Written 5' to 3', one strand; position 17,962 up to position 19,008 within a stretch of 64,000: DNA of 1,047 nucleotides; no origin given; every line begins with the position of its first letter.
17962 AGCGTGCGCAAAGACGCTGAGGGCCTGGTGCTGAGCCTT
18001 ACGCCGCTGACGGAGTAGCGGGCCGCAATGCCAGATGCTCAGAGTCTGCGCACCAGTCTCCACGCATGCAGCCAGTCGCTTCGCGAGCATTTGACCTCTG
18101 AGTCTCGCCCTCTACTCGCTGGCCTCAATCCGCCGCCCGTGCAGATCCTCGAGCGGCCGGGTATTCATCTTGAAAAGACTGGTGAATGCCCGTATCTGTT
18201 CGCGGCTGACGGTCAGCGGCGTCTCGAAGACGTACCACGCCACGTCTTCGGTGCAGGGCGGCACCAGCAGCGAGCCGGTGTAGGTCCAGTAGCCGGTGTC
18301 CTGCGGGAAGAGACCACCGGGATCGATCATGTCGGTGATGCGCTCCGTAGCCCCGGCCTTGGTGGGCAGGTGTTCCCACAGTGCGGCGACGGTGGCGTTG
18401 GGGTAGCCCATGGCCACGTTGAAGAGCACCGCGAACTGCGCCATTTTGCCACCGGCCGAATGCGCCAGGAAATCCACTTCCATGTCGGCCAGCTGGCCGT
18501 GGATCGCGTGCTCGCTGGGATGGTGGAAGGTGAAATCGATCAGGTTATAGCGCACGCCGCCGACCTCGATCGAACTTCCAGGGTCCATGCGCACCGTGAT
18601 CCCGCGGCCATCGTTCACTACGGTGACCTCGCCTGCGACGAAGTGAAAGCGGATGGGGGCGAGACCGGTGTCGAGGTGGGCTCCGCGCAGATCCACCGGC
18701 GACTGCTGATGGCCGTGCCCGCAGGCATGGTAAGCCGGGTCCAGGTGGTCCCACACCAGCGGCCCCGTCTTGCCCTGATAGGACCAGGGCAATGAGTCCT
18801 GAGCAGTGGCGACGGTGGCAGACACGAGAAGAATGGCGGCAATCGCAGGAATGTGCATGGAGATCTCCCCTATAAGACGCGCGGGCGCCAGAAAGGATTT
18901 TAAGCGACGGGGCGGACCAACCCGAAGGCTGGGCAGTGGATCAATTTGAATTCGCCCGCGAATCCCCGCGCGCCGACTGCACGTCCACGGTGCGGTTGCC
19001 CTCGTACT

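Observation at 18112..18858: Bacterial alpha-carbonic anhydrase pseudoenzyme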

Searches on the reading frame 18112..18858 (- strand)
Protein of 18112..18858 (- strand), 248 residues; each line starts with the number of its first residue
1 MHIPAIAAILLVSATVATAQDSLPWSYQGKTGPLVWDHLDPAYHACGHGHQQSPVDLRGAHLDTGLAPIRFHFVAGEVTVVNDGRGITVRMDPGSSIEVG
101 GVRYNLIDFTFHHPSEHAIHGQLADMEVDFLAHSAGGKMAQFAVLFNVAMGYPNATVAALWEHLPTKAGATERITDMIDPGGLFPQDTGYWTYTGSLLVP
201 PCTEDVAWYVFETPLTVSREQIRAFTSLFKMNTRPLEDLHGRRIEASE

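Call 3: search_protein_families(library=pfam, proteins=[window:18112-18858:-], max_evalue=0.01)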
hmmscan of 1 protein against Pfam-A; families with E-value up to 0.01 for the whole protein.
window:18112-18858:- (248 aa): 1 family
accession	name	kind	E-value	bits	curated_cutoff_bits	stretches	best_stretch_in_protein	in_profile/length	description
PF00194.26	Carb_anhydrase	-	1.3e-30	107.3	27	1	36-247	6-253/254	Eukaryotic-type carbonic anhydrase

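Call 4: search_protein_families(library=ncbifam, proteins=[window:18112-18858:-], max_evalue=0.01)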
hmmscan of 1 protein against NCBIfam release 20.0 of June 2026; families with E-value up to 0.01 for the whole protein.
window:18112-18858:- (248 aa): 0 families

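Call 5: search_solved_structures(query=window:18112-18858:-, show_alignments=3)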
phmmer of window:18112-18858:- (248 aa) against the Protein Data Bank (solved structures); distinct sequences matched with E-value up to 0.001: 240 (the best 60 are shown).
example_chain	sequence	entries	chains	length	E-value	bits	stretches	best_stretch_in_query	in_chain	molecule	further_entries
4c3t_A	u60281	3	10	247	3.7e-44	154.2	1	12-244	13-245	CARBONATE DEHYDRATASE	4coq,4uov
6im0_A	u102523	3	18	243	1.5e-43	152.2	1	16-244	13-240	Carbonic anhydrase (Carbonate dehydratase)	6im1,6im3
6eki_A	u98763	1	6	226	2.6e-42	148.1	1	25-244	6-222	Carbonic anhydrase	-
8w7x_A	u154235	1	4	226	2.2e-41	145.1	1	25-244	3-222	SPS_Carbon Anhydrase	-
4xz5_A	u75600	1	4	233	4.9e-34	121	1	25-243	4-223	Carbonic anhydrase, alpha family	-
4x5s_A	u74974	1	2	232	5.6e-33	117.5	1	24-244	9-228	Carbonic anhydrase (Carbonate dehydratase)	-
5hpj_A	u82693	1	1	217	4e-32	114.7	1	25-244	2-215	Carbonic anhydrase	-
4g7a_A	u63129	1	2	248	9.5e-32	113.5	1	24-244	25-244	Carbonate dehydratase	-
8dpc_A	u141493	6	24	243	5.6e-30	107.7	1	24-243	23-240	Carbonic anhydrase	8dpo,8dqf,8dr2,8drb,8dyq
1kop_A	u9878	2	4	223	6.5e-30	107.5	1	24-243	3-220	CARBONIC ANHYDRASE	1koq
4twl_A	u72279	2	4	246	1.6e-26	96.4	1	29-238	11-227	Dioscorin 5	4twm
3q31_A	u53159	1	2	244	1.1e-24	90.4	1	21-239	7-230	Carbonic anhydrase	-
4ygf_A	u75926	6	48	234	1.2e-22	83.7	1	23-237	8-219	Alpha-carbonic anhydrase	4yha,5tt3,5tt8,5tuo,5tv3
4xfw_A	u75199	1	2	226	3.7e-22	82.1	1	25-236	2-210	Alpha-carbonic anhydrase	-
4qk3_A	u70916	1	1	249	8.4e-21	77.6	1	24-247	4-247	Carbonic anhydrase 2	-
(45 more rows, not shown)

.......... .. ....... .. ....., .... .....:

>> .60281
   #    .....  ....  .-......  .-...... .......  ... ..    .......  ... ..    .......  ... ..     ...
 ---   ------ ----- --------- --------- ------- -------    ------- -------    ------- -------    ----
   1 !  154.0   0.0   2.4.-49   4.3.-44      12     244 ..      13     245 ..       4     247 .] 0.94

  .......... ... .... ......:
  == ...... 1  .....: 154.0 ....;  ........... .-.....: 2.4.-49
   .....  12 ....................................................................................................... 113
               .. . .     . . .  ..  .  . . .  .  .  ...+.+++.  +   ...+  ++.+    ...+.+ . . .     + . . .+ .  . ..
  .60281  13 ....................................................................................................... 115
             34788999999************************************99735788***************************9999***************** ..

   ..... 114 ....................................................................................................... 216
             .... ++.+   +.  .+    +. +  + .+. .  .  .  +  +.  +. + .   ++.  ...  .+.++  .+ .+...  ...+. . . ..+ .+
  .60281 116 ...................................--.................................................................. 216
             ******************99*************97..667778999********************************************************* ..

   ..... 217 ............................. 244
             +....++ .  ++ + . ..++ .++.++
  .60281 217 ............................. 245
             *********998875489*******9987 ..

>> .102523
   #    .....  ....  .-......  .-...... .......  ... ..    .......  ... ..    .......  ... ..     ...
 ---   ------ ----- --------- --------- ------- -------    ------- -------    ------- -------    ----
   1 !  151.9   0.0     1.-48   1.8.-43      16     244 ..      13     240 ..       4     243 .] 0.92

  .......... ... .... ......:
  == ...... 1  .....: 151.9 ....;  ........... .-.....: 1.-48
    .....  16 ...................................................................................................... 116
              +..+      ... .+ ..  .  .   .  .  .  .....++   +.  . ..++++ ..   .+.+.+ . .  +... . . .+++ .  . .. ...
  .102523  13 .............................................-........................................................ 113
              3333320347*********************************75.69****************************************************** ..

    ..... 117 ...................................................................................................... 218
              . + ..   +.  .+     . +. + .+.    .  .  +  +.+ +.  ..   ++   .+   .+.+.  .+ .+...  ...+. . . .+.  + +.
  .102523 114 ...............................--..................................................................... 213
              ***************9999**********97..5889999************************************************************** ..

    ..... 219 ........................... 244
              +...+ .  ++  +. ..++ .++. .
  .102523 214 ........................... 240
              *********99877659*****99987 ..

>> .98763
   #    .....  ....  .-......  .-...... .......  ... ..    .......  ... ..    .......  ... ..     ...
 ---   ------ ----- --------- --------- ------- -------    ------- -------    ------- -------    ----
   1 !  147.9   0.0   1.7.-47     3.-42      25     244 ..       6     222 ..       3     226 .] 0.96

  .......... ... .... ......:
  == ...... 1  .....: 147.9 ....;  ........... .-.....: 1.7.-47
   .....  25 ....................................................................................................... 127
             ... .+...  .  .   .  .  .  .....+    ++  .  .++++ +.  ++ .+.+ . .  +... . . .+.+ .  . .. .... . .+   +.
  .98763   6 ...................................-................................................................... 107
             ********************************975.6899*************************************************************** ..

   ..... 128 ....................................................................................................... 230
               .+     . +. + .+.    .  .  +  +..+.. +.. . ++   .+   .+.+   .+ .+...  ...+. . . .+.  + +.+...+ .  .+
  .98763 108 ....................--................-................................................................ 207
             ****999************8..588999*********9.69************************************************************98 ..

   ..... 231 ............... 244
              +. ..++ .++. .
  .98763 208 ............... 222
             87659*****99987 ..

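Call 6: find_homologous_proteins(query=window:18112-18858:-, max_evalue=1e-10)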
Query window:18112-18858:- (248 aa): 740 proteins with E <= 1e-10 among 1240 candidates; the best 120 are listed.
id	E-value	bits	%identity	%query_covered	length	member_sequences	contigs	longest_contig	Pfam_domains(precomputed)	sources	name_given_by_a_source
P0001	3.4e-168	575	100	100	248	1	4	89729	PF00194.27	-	-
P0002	4.1e-115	401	69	100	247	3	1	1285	PF00194.27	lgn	-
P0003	4.3e-115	401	70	100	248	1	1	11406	PF00194.27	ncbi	-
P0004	7.0e-115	401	69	100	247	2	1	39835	PF00194.27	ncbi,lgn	ncbi:MAG: carbonic anhydrase [Terracidiphilus sp.]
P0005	5.6e-108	378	63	100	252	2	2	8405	PF00194.27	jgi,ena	-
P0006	5.0e-105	368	63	100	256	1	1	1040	PF00194.27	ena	-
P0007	1.8e-104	367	66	94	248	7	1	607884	PF00194.27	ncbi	ncbi:MAG TPA: carbonic anhydrase family protein [Terracidiphilus sp.]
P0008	9.7e-104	364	65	98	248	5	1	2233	PF00194.27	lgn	-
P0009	1.4e-102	360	62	100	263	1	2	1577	PF00194.27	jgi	jgi:carbonic anhydrase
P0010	2.4e-101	356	62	100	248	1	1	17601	PF00194.27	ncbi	-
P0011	2.6e-101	356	61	100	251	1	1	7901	PF00194.27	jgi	jgi:carbonic anhydrase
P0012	3.5e-101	356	62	95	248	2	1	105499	PF00194.27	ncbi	ncbi:MAG TPA: carbonic anhydrase family protein [Terracidiphilus sp.]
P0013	4.2e-101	356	59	100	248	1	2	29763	PF00194.27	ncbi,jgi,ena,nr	ncbi:MAG TPA: carbonic anhydrase family protein [Terracidiphilus sp.]|nr:carbonic anhydrase family p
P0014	5.8e-101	355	61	98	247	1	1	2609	PF00194.27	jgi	jgi:carbonic anhydrase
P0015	6.2e-101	355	61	100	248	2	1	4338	PF00194.27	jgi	jgi:carbonic anhydrase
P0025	4.2e-99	349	59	100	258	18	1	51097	PF00194.27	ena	-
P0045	5.6e-98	345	58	100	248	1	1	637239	PF00194.27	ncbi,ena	-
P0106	8.8e-96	338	60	90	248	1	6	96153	PF00194.27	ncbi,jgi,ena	ncbi:MAG: carbonic anhydrase family protein [Terracidiphilus sp.]|jgi:carbonic anhydrase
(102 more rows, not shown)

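Call 21: find_encoding_contigs(protein=P0004, flank=6000, max_places=2)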
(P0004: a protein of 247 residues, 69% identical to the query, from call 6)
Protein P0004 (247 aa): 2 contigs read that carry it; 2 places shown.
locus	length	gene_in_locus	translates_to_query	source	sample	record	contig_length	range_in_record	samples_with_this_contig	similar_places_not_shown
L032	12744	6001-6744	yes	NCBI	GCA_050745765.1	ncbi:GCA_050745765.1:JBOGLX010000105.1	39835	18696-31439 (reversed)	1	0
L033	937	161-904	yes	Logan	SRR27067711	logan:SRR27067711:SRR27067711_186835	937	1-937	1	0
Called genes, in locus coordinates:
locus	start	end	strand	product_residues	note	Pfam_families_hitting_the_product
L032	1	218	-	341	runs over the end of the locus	-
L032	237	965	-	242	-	PF01965:DJ-1_PfpI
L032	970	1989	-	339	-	PF00291:PALP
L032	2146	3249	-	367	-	PF12704:MacB_PCD, PF02687:FtsX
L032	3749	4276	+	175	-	PF13413:HTH_25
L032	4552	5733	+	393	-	PF00438:S-AdoMet_synt_N, PF02772:S-AdoMet_synt_M, PF02773:S-AdoMet_synt_C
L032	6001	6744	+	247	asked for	PF00194:Carb_anhydrase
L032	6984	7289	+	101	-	-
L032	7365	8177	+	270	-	-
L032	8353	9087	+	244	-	-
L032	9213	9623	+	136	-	PF07681:DoxX, PF13564:DoxX_2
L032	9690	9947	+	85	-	-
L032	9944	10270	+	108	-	PF02452:PemK_toxin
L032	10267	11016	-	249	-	-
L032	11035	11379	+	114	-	-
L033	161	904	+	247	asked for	PF00194:Carb_anhydrase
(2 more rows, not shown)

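Call 22: find_encoding_contigs(protein=P0025, flank=6000, max_places=2)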
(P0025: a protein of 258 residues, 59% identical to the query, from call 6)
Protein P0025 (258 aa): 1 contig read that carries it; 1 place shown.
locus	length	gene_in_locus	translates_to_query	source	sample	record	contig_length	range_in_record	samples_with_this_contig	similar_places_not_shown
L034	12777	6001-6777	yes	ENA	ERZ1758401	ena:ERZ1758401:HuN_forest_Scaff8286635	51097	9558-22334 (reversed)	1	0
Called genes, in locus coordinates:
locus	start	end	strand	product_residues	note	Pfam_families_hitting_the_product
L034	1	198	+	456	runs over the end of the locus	PF01565:FAD_binding_4, PF08031:BBE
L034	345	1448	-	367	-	PF12704:MacB_PCD, PF02687:FtsX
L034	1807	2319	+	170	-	PF13413:HTH_25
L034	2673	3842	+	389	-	PF00438:S-AdoMet_synt_N, PF02772:S-AdoMet_synt_M, PF02773:S-AdoMet_synt_C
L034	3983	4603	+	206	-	PF13505:OMP_b-brl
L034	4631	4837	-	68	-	PF04964:Flp_Fap (faint)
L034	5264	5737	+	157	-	PF00903:Glyoxalase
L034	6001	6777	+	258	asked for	PF00194:Carb_anhydrase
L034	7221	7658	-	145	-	-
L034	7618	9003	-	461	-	PF00884:Sulfatase, PF01663:Phosphodiest (faint)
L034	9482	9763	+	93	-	-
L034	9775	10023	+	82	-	PF05016:ParE_toxin (weak)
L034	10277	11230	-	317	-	PF00126:HTH_1, PF03466:LysR_substrate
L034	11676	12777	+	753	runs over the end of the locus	PF00141:peroxidase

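Call 23: find_encoding_contigs(protein=P0007, flank=6000, max_places=2)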
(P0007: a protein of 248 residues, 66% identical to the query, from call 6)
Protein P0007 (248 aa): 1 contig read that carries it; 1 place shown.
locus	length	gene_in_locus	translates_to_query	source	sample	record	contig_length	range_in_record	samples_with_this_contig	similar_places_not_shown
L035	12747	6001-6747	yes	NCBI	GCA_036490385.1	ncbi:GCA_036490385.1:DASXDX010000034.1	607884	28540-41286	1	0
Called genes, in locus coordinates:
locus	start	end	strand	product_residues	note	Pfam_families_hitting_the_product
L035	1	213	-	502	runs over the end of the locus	PF13290:CHB_HEX_C_1, PF13287:Fn3_assoc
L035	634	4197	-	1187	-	PF13290:CHB_HEX_C_1, PF13287:Fn3_assoc, PF13290:CHB_HEX_C_1, PF18483:Lectin_L-type_dom, PF13287:Fn3_assoc, PF13290:CHB_HEX_C_1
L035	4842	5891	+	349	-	PF13290:CHB_HEX_C_1, PF13287:Fn3_assoc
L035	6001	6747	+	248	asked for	PF00194:Carb_anhydrase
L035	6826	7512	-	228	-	PF00702:Hydrolase, PF13419:HAD_2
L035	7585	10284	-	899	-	PF05170:AsmA, PF05359:DUF748, PF13116:YhdP (weak)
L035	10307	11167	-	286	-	PF10502:Peptidase_S26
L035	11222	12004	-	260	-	PF10502:Peptidase_S26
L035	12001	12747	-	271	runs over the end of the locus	PF22935:RM44_endonuclase, PF14622:Ribonucleas_3_3, PF00636:Ribonuclease_3, PF00035:dsrm, PF14709:DND1_DSRM (weak)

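Call 25: find_encoding_contigs(protein=P0045, flank=6000, max_places=1)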
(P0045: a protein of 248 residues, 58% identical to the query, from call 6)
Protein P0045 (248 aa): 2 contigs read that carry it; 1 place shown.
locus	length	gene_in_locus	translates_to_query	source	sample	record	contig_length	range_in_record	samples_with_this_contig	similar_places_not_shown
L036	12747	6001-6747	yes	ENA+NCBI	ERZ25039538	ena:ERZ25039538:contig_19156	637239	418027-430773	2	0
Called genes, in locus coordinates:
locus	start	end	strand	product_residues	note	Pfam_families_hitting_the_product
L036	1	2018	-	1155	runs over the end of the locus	PF13620:CarboxypepD_reg, PF25183:OMP_b-brl_4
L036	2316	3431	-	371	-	PF12704:MacB_PCD, PF02687:FtsX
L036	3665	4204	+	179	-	PF13413:HTH_25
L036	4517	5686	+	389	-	PF00438:S-AdoMet_synt_N, PF02772:S-AdoMet_synt_M, PF02773:S-AdoMet_synt_C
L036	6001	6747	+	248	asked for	PF00194:Carb_anhydrase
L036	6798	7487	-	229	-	PF00702:Hydrolase, PF13419:HAD_2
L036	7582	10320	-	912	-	PF05170:AsmA, PF05359:DUF748, PF13116:YhdP (weak)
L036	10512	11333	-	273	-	PF10502:Peptidase_S26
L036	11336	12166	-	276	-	PF10502:Peptidase_S26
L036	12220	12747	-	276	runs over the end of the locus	PF10502:Peptidase_S26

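Call 26: find_encoding_contigs(protein=P0106, flank=6000, max_places=1)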
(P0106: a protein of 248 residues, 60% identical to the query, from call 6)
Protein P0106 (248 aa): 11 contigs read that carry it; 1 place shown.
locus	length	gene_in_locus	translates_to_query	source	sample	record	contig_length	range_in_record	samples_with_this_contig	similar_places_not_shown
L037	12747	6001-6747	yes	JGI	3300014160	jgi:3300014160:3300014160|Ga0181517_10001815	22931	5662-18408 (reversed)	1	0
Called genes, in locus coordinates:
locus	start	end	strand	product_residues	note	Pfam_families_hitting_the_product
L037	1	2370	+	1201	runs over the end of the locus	PF13620:CarboxypepD_reg, PF25183:OMP_b-brl_4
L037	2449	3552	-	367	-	PF12704:MacB_PCD, PF02687:FtsX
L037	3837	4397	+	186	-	PF13413:HTH_25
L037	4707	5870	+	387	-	PF00438:S-AdoMet_synt_N, PF02772:S-AdoMet_synt_M, PF02773:S-AdoMet_synt_C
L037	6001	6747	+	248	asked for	PF00194:Carb_anhydrase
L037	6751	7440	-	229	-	PF00702:Hydrolase, PF13419:HAD_2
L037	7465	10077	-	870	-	PF05170:AsmA, PF05359:DUF748, PF13116:YhdP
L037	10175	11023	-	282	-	PF10502:Peptidase_S26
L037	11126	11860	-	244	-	PF10502:Peptidase_S26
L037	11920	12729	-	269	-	PF22935:RM44_endonuclase, PF14622:Ribonucleas_3_3, PF00636:Ribonuclease_3, PF00035:dsrm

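Call 27: search_protein_representatives(protein=window:18112-18858:-)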
Query: 248 residues. Proteins with E-value up to 0.001 (for the whole library): 11573; up to 1e-10: 5527; up to 1e-30: 1270. The best 150 are listed.
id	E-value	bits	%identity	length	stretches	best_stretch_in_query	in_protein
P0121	1.6e-191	650.1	33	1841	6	21-227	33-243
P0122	6.8e-137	471.2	32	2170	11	42-247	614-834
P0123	8.9e-137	470.8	35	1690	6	21-244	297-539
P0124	7.6e-117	405.5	31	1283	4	20-226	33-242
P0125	6.9e-111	386.0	36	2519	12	13-228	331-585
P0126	6.0e-109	379.6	29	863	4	12-243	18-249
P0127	6.0e-103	359.9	31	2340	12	42-245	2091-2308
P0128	5.8e-94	330.5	35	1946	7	17-245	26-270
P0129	6.5e-90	317.2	35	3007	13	173-228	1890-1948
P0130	1.5e-87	309.5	34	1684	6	41-244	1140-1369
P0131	3.9e-84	298.3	38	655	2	9-237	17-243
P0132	9.3e-79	280.7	34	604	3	14-243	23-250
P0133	1.1e-76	273.8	29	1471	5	10-244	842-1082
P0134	2.5e-76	272.7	35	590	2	23-244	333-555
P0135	2.9e-75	269.2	35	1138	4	41-244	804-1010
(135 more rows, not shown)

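Call 29: find_homologous_proteins(query=A1, max_evalue=1e-40)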
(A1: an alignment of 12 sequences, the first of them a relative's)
Query A1 (12 sequences) (248 aa, profile of the alignment): 1678 proteins with E <= 1e-40 among 8000 candidates; the best 120 are listed.
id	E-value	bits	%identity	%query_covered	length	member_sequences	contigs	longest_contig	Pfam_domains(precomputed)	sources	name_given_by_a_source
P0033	1.6e-148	511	60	100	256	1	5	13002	PF00194.27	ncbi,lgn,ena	ncbi:MAG TPA: carbonic anhydrase family protein [Terracidiphilus sp.]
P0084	2.5e-148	510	64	90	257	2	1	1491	PF00194.27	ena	-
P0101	7.6e-148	508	63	90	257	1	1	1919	PF00194.27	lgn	-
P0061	4.3e-147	506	59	98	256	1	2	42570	PF00194.27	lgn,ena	-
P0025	1.5e-145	501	59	100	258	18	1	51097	PF00194.27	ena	-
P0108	2.3e-145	500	58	100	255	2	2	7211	PF00194.27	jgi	jgi:carbonic anhydrase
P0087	1.2e-144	498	57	98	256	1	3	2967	PF00194.27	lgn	-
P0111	1.9e-144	497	57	100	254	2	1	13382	PF00194.27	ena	-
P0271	2.0e-142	491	56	100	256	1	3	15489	PF00194.27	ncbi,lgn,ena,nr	ncbi:MAG TPA: carbonic anhydrase family protein [Terracidiphilus sp.]|nr:carbonic anhydrase family p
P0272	4.0e-142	490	58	95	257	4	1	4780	PF00194.27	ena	-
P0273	9.8e-142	488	57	100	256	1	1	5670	PF00194.27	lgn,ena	-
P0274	1.7e-140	484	57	100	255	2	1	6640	PF00194.27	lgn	-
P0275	1.2e-139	482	63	94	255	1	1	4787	PF00194.27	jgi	jgi:carbonic anhydrase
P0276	1.7e-139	481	59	100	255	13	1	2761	PF00194.27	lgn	-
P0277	5.1e-139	480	57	100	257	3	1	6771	PF00194.27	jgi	jgi:carbonic anhydrase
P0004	6.5e-134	463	69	100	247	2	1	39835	PF00194.27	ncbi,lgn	ncbi:MAG: carbonic anhydrase [Terracidiphilus sp.]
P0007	1.1e-116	406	66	94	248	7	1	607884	PF00194.27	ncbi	ncbi:MAG TPA: carbonic anhydrase family protein [Terracidiphilus sp.]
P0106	2.6e-115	402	60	90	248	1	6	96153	PF00194.27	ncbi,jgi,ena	ncbi:MAG: carbonic anhydrase family protein [Terracidiphilus sp.]|jgi:carbonic anhydrase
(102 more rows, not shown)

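Call 36: find_related_loci(query=A1, collection=metagenome_contigs, flank=3000)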
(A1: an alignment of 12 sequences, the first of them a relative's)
Query A1 (248 aa) in metagenome_contigs; peptide patterns used: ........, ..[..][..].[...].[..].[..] (x = any residue, [..] = any of these).
232 stretches matched a pattern; 217 encode a relative of the query (tblastn E <= 1e-3); the best 80 are kept; 80 distinct loci.
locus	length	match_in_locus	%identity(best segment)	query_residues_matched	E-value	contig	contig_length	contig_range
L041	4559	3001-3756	63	1-248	5e-111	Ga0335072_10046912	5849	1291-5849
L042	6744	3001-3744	59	1-248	3e-106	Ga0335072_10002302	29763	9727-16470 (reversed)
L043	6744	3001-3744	62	1-248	3e-104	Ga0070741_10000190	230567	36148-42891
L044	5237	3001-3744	61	1-248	5e-104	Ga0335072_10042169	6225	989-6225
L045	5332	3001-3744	59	1-248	1e-103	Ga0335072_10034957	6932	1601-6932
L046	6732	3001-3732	59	5-248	9e-104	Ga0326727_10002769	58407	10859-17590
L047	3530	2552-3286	60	4-248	9e-105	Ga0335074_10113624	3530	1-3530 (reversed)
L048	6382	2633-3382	60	1-248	1e-103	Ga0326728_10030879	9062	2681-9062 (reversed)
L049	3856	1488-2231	59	1-248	4e-104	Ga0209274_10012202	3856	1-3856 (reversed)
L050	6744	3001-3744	57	1-248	9e-103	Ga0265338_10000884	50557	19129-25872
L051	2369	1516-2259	58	1-248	6e-107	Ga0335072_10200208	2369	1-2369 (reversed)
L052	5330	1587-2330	58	1-248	1e-102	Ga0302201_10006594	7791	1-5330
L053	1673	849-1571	59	8-248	1e-108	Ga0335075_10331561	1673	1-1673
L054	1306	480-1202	60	8-248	3e-110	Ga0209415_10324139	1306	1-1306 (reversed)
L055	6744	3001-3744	56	1-248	1e-101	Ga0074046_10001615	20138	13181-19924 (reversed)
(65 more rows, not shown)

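Call 49: predict_structure(alignment_id=A2)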
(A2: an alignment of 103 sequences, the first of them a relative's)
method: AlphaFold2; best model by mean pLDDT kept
length: 248 residues; sequences in the alignment: 103
mean_pLDDT: 86.6   pTM: 0.82
mean pLDDT of the five models: 86.6, 86.6, 86.0, 85.8, 78.9
residues with pLDDT >= 90: 174; 70-90: 35; 50-70: 21; < 50: 18
segments of 3 or more residues with pLDDT < 50: 15-26, 28-33
pLDDT, mean of each block of 10 residues (from residue 1): 58 48 45 59 80 94 96 96 92 95 97 95 97 96 95 90 93 95 95 91 94 95 90 88 96
secondary structure, 60 per line:
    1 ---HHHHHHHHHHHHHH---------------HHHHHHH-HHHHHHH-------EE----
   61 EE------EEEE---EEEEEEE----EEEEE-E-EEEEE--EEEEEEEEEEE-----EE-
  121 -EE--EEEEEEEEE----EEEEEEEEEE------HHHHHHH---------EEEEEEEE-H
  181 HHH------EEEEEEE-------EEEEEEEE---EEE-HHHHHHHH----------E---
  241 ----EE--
elements in order: H4-17 H33-39 H41-47 E69-72 E76-82 E87-91 E95-99 E102-112 E126-134 E139-148 H155-161 E171-178 H180-183 E190-196 E204-211 E215-217 H219-226

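Call 52: fold_search(model_id=the predicted structure, library=pdb)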
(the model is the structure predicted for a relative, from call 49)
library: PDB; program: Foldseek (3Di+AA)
matches with E <= 10: 691; with E <= 0.001: 379
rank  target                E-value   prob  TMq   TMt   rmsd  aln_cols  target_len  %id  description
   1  6im0_A                5.1e-25  1.00  0.83  0.92   1.9       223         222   37  Crystal structure of a highly thermostable carbonic anhydrase from Persephonella marina EX-H1 (released 2019-07-17)
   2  8w7x_A                5.1e-25  1.00  0.83  0.91   2.0       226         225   36  SPS_Carbonic Anhydrases (released 2024-09-04)
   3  4xz5_A                7.6e-25  1.00  0.83  0.89   2.0       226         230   33  Structure of the thermostable alpha-Carbonic Anydrase from Thiomicrospira crunogena XCL-2 gammaproteobacterium (released 2015-07-29)
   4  6eki_A                2.6e-24  1.00  0.84  0.93   1.8       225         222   37  Structure of a hyperthermostable carbonic anhydrase identified from an active hydrothermal vent chimney (released 2018-04-11)
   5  4coq_B                4.6e-24  1.00  0.83  0.91   1.9       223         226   35  The complex of alpha-Carbonic anhydrase from Thermovibrio ammonificans with inhibitor sulfanilamide. (released 2014-10-15)
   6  4x5s_A                1.1e-23  1.00  0.80  0.88   2.4       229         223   31  The crystal structure of an alpha carbonic anhydrase from the extremophilic bacterium Sulfurihydrogenibium azorense. (released 2015-05-20)
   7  1koq_B                2.5e-23  1.00  0.81  0.91   2.0       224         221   30  NEISSERIA GONORRHOEAE CARBONIC ANHYDRASE (released 1998-12-09)
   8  4c3t_A                4.0e-23  1.00  0.83  0.91   1.9       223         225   35  The Carbonic anhydrase from Thermovibrio ammonificans reveals an interesting intermolecular disulfide contributing to  (released 2014-09-10)
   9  4g7a_B                6.6e-23  1.00  0.79  0.86   2.6       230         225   30  The crystal structure of an alpha Carbonic Anhydrase from the extremophilic bacterium Sulfurihydrogenibium yellowstone (released 2013-05-29)
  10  1kop_A                1.0e-22  1.00  0.81  0.90   2.0       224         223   30  NEISSERIA GONORRHOEAE CARBONIC ANHYDRASE (released 1998-12-09)
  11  5hpj                  1.8e-22  1.00  0.81  0.92   2.0       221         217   30  Photobacterium profundum alpha-carbonic anhydrase (released 2016-12-07)
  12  1koq_A                2.1e-22  1.00  0.83  0.92   1.8       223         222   30  NEISSERIA GONORRHOEAE CARBONIC ANHYDRASE (released 1998-12-09)
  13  4xiw_E                2.2e-22  1.00  0.81  0.84   3.1       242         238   27  Carbonic anhydrase Cah3 from Chlamydomonas reinhardtii in complex with acetazolamide (released 2015-02-11)
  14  4g7a_A                3.1e-22  1.00  0.81  0.89   2.2       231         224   29  The crystal structure of an alpha Carbonic Anhydrase from the extremophilic bacterium Sulfurihydrogenibium yellowstone (released 2013-05-29)
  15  4xiw_C                3.4e-22  1.00  0.81  0.84   3.2       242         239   27  Carbonic anhydrase Cah3 from Chlamydomonas reinhardtii in complex with acetazolamide (released 2015-02-11)
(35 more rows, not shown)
